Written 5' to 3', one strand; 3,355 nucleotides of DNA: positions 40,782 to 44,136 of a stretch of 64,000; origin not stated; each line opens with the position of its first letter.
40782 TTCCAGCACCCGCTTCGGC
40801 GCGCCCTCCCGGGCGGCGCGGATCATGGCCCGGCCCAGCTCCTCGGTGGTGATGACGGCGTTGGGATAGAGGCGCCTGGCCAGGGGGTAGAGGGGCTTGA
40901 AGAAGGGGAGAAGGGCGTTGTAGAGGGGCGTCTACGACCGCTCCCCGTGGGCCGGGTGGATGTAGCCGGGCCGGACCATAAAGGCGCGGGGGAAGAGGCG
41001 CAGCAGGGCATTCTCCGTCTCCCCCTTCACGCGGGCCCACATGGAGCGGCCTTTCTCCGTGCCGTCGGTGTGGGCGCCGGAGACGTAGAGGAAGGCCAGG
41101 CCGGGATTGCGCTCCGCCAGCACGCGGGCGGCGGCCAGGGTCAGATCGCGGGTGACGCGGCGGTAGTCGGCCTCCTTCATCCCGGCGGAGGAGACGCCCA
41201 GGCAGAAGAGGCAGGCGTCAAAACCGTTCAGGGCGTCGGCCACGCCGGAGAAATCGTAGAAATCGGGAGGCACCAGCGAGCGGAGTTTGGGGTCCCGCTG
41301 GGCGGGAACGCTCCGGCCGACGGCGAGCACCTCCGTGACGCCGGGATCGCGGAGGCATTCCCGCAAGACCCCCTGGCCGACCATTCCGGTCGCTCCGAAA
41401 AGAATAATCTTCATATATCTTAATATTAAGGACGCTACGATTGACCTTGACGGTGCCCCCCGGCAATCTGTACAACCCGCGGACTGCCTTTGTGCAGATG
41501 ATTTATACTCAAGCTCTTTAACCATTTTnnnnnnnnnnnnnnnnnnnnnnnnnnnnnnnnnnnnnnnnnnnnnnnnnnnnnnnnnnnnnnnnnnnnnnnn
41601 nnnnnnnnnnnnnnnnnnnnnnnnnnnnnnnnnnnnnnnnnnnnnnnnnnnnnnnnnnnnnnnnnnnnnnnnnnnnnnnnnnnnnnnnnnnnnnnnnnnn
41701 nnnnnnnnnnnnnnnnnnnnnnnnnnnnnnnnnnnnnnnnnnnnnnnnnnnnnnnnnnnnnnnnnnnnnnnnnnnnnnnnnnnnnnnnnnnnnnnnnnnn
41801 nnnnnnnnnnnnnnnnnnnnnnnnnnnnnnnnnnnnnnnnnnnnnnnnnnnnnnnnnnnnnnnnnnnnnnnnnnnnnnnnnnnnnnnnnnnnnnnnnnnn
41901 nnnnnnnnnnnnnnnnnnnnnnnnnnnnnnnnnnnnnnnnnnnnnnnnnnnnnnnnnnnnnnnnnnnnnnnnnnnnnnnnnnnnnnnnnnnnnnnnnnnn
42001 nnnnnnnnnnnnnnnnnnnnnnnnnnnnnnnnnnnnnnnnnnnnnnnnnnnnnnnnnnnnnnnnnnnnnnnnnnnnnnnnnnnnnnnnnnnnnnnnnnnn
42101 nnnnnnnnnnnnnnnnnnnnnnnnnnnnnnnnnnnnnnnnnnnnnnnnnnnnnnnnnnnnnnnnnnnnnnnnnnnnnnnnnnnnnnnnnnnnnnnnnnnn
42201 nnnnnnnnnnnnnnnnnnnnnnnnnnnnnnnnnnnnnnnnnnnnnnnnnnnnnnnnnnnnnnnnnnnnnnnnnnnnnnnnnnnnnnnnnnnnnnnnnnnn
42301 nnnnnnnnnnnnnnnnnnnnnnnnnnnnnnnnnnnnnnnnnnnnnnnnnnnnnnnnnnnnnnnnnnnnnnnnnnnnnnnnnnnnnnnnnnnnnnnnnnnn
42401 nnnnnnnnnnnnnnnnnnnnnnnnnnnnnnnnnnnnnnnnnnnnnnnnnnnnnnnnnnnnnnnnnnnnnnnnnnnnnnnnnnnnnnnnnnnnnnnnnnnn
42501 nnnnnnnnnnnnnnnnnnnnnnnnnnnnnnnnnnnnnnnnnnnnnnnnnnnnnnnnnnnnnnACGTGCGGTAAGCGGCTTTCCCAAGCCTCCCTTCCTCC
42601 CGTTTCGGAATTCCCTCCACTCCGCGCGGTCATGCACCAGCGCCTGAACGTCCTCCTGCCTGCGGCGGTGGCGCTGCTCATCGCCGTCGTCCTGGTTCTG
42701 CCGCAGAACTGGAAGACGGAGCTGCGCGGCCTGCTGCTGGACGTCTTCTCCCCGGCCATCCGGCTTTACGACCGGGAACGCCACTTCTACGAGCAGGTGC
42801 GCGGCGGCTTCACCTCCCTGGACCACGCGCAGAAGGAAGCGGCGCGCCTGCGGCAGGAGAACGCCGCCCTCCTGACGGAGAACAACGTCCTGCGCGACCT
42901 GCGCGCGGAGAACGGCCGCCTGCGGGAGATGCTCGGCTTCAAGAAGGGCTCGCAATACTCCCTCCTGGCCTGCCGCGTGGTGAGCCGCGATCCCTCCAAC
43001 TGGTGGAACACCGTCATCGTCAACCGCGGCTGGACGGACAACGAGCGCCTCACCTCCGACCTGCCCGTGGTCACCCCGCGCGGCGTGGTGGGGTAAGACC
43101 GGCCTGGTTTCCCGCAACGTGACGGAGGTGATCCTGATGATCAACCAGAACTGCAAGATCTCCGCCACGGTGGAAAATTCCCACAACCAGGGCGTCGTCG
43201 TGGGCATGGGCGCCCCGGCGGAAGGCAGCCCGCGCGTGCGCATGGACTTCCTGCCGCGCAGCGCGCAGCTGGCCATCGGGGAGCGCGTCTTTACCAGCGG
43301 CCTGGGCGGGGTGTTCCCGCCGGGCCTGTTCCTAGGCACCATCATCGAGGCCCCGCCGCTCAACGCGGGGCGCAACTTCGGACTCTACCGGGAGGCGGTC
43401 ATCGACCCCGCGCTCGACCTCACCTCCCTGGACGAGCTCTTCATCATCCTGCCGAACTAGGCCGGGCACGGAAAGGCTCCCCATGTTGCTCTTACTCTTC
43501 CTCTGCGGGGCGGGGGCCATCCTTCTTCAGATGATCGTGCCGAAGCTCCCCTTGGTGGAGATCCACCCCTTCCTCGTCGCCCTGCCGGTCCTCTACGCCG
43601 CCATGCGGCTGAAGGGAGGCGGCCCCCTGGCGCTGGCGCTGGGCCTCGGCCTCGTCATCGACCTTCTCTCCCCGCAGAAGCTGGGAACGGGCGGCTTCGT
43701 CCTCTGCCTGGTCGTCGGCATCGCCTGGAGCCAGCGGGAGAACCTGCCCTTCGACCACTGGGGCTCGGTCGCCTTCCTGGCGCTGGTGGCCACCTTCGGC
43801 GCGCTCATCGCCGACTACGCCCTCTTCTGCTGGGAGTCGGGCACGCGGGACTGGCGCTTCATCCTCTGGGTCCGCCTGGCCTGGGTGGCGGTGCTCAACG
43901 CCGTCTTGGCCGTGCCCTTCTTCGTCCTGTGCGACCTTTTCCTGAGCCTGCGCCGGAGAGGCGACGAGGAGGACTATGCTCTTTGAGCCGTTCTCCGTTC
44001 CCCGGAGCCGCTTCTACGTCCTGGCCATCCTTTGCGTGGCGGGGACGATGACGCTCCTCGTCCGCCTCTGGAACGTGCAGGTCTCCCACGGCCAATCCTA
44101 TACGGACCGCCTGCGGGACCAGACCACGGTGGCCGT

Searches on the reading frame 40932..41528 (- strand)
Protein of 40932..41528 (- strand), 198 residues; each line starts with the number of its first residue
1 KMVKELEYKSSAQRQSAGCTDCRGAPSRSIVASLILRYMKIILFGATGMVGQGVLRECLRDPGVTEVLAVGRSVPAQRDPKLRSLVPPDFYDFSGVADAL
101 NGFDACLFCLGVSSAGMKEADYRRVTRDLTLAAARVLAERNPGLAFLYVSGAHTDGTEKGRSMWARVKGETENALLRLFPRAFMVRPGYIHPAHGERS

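Call 40: search_protein_families(library=pfam, proteins=[window:40932-41528:-], max_evalue=0.001)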
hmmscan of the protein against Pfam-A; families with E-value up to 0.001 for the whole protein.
window:40932-41528:- (198 aa): 1 family
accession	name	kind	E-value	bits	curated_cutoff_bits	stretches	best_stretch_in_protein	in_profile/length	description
PF13460.12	NAD_binding_10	-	0.00015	22.1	27.2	1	45-134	1-86/184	NAD(P)H-binding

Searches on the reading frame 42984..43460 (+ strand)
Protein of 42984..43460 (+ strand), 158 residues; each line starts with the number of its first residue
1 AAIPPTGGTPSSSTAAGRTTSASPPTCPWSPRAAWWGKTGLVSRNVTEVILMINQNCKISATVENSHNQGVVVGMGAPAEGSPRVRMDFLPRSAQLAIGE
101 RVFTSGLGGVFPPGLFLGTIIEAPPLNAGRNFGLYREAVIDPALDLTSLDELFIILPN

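Call 40: search_protein_families(library=pfam, proteins=[window:42984-43460:+], max_evalue=0.001)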
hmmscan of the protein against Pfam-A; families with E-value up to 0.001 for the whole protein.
window:42984-43460:+ (158 aa): 1 family
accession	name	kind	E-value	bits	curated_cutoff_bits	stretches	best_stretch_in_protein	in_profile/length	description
PF04085.20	MreC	-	2.7e-20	73.1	28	1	40-155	40-146/147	Rod shape-determining protein MreC, barrel core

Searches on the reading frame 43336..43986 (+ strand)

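Call 41: search_protein_families(library=pfam, proteins=[window:43336-43986:+], max_evalue=0.001)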
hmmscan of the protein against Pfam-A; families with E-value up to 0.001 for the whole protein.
window:43336-43986:+ (216 aa): 1 family
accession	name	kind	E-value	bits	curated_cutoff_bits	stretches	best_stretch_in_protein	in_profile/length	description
PF04093.17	MreD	-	8.5e-05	23.1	24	1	49-200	6-156/158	rod shape-determining protein MreD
